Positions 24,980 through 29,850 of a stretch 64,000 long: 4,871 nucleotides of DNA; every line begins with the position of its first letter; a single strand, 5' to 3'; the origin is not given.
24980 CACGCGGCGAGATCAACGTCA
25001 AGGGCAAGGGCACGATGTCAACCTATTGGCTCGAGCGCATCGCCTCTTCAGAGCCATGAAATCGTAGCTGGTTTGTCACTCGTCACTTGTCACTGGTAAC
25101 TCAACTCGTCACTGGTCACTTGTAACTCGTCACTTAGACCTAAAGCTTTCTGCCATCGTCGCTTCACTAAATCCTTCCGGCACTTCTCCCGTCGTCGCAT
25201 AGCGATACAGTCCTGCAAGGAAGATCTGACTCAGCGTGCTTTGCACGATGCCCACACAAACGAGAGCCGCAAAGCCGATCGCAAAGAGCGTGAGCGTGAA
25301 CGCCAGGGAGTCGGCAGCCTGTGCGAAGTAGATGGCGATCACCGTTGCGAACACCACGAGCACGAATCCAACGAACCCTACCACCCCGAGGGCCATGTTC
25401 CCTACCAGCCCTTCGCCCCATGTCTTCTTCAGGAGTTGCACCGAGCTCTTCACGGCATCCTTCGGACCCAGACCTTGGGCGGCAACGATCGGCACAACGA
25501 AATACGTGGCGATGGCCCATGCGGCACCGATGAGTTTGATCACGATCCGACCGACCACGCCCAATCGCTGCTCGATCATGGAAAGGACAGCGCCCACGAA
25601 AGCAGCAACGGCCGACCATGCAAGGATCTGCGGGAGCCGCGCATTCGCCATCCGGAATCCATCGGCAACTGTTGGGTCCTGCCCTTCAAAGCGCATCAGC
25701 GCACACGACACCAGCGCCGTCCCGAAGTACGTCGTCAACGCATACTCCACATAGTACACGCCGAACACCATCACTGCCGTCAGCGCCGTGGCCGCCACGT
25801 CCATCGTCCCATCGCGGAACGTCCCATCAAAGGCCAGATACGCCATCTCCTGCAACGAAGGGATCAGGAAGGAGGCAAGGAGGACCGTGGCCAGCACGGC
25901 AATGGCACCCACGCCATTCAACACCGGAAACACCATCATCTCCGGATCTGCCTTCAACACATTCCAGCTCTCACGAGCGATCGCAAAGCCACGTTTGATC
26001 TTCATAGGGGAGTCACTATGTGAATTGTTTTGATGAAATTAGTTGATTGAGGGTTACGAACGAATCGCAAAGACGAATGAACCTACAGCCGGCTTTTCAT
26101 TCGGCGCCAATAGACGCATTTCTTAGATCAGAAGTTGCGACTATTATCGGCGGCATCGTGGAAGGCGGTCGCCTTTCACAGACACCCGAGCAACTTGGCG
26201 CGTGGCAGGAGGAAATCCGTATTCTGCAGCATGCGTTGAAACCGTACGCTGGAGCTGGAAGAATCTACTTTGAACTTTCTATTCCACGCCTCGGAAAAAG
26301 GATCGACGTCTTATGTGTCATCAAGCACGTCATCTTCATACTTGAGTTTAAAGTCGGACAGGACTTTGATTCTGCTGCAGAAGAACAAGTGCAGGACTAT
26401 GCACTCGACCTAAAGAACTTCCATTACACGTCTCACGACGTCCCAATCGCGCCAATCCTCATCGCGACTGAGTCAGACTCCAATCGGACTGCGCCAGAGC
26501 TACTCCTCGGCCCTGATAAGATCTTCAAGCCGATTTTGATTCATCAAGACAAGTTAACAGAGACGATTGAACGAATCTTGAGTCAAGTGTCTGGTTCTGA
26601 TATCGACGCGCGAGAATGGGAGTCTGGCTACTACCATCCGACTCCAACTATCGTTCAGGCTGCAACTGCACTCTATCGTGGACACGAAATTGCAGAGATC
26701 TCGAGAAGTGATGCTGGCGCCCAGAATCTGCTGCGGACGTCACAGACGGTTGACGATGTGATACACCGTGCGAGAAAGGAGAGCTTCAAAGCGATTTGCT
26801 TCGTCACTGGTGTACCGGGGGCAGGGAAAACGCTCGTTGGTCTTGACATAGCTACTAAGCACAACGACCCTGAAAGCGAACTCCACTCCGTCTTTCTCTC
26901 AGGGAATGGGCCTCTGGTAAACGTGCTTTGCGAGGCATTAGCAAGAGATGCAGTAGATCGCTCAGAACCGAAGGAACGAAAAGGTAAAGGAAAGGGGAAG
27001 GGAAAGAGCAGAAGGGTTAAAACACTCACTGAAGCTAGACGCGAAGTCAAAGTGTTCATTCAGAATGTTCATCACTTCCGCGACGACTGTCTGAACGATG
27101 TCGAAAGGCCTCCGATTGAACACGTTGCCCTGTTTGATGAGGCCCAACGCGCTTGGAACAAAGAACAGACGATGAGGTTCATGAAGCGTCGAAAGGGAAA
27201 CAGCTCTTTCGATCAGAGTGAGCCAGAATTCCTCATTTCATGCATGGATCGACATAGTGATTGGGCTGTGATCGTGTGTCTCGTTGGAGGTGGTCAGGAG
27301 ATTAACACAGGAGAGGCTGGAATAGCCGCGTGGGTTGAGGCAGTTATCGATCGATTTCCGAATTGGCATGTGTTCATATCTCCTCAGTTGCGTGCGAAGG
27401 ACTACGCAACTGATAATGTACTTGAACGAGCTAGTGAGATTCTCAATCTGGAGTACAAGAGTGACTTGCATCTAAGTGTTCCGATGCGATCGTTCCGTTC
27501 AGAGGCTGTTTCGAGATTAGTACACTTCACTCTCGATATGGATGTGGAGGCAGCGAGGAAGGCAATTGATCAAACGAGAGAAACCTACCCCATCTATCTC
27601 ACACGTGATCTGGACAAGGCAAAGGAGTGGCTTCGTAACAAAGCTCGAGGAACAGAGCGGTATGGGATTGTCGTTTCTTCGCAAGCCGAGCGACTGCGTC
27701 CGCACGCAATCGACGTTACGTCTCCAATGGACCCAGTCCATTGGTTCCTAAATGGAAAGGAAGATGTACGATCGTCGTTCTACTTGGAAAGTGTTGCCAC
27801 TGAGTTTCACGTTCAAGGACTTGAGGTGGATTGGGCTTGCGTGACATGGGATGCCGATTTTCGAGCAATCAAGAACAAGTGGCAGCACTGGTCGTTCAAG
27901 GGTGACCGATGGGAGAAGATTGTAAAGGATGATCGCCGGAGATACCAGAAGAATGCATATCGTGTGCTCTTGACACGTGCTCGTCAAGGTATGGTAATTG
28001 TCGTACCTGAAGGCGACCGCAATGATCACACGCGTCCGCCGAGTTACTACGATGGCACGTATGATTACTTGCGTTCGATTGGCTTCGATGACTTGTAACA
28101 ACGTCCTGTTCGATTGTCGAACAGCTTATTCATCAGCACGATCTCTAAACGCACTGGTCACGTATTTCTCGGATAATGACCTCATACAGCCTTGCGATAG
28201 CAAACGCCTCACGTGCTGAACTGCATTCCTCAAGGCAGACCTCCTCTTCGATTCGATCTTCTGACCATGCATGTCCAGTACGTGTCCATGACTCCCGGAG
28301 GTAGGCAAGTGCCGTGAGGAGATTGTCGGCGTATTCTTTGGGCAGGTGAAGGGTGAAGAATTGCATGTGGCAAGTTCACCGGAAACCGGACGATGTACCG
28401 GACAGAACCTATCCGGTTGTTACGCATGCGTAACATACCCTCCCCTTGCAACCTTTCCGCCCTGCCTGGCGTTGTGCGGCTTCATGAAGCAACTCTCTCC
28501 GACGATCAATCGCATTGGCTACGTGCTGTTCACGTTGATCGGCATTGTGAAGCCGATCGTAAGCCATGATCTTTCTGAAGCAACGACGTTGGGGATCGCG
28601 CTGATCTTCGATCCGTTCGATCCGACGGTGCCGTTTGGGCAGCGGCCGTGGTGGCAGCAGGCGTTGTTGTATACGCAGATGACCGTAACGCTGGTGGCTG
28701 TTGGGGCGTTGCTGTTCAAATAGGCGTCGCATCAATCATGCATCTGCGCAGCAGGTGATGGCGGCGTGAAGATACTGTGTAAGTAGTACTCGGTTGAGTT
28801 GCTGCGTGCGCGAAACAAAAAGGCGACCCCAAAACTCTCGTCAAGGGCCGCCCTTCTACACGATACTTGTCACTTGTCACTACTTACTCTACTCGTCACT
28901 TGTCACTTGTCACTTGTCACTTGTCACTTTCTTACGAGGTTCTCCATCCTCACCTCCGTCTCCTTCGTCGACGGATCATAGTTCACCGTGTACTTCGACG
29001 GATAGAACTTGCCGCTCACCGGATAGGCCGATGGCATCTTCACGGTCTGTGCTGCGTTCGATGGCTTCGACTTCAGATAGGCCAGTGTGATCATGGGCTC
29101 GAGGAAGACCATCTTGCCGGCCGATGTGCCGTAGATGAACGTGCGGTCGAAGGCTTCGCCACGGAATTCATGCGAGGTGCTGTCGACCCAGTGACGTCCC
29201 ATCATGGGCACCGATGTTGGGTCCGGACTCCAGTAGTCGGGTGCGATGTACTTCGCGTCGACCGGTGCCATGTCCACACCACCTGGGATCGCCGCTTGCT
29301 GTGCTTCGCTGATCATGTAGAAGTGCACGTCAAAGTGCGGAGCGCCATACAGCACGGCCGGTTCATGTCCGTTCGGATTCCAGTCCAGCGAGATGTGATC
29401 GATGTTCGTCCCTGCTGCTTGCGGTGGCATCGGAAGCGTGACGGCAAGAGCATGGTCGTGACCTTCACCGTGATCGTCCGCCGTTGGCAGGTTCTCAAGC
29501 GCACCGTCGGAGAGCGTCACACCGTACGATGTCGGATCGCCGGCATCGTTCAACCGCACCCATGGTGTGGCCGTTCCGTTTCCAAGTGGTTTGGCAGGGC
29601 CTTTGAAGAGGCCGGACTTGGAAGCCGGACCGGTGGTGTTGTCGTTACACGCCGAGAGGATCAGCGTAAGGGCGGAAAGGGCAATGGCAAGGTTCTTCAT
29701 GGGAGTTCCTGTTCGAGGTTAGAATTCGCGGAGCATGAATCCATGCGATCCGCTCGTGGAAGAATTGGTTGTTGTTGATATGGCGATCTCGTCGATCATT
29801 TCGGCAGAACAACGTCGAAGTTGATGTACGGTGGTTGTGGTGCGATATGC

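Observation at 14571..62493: Dispersed tandem arrays of a 7-bp unit GT[G/T]AC[A/G]A at gene boundaries (8 arrays in 64 kb)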

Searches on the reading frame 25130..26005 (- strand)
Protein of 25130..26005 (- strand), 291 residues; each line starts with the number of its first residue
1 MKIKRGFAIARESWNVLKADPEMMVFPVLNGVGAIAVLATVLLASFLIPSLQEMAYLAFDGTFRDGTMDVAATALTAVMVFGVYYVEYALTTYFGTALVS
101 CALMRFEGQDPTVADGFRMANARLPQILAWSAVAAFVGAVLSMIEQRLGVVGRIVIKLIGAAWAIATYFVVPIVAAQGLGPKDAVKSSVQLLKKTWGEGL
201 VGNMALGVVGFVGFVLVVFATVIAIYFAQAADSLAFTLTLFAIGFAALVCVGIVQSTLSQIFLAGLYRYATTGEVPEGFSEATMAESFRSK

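Call 10: search_protein_families(library=pfam, proteins=[window:25130-26005:-])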
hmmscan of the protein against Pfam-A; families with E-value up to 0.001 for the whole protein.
window:25130-26005:- (291 aa): 2 families
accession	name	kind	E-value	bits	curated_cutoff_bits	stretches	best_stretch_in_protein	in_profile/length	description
PF19656.5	DUF6159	-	5.1e-48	164.1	27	1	77-274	4-201/204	Family of unknown function (DUF6159)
PF10110.14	GPDPase_memb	-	1.6e-05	24.3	29.6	1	144-267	158-282/321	Membrane domain of glycerophosphoryl diester phosphodiesterase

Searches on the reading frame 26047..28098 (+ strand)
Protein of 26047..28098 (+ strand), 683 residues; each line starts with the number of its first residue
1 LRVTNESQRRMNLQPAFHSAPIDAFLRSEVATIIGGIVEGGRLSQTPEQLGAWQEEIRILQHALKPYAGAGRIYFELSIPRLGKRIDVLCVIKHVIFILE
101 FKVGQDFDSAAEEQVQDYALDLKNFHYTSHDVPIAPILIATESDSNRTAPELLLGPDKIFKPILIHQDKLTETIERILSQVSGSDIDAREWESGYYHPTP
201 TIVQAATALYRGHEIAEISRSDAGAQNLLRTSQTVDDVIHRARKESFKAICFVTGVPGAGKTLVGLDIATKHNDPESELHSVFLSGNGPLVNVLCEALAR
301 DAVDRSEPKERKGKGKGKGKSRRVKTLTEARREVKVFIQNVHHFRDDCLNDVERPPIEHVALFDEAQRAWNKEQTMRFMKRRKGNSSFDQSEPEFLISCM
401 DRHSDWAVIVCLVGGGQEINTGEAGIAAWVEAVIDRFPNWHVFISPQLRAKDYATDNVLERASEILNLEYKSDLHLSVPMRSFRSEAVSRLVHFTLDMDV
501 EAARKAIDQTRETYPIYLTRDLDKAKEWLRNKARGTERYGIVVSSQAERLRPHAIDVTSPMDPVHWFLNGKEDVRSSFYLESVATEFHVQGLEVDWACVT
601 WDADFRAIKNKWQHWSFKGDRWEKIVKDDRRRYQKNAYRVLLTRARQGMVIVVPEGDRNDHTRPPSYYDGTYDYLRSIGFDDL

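Call 10: search_protein_families(library=pfam, proteins=[window:26047-28098:+])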
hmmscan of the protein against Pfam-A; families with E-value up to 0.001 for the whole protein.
window:26047-28098:+ (683 aa): 2 families
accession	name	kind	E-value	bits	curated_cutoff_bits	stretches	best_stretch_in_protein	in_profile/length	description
PF09848.15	SLFN-g3_helicase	-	1.2e-79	268.6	24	1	248-654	1-353/354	Schlafen group 3, DNA/RNA helicase domain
PF13191.12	AAA_16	-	0.00024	22.1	32.6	1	233-376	10-149/167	AAA ATPase domain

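Call 64: search_protein_families(library=padloc, proteins=[window:26047-28098:+], max_evalue=0.01)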
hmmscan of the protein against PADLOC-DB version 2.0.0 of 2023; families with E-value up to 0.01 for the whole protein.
window:26047-28098:+ (683 aa): 3 families
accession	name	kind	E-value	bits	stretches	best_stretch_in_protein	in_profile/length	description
PDLC05014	PDC-S41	-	3.5e-276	915.8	1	15-682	3-652/657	-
PDLC02372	Nhi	-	9.7e-06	22.5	1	243-274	198-224/470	-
PDLC02350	AbiO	-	1.2e-05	22.3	1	240-276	191-220/468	AbiO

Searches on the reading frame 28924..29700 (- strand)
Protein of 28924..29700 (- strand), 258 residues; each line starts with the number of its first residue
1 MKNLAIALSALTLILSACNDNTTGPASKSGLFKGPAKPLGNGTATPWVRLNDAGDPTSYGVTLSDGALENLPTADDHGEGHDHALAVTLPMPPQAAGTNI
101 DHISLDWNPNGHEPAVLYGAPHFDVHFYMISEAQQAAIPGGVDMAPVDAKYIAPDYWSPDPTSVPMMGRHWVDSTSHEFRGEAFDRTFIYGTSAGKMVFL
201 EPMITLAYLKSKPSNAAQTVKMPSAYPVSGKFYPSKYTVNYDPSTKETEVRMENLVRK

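Call 10: search_protein_families(library=pfam, proteins=[window:28924-29700:-])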
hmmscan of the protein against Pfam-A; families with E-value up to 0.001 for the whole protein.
window:28924-29700:- (258 aa): 1 family
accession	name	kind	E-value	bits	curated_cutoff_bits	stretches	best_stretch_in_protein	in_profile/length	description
PF18197.6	TTHB210-like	-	8.9e-18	65.1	26.6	1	52-107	2-50/50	Hypothetical protein TTHB210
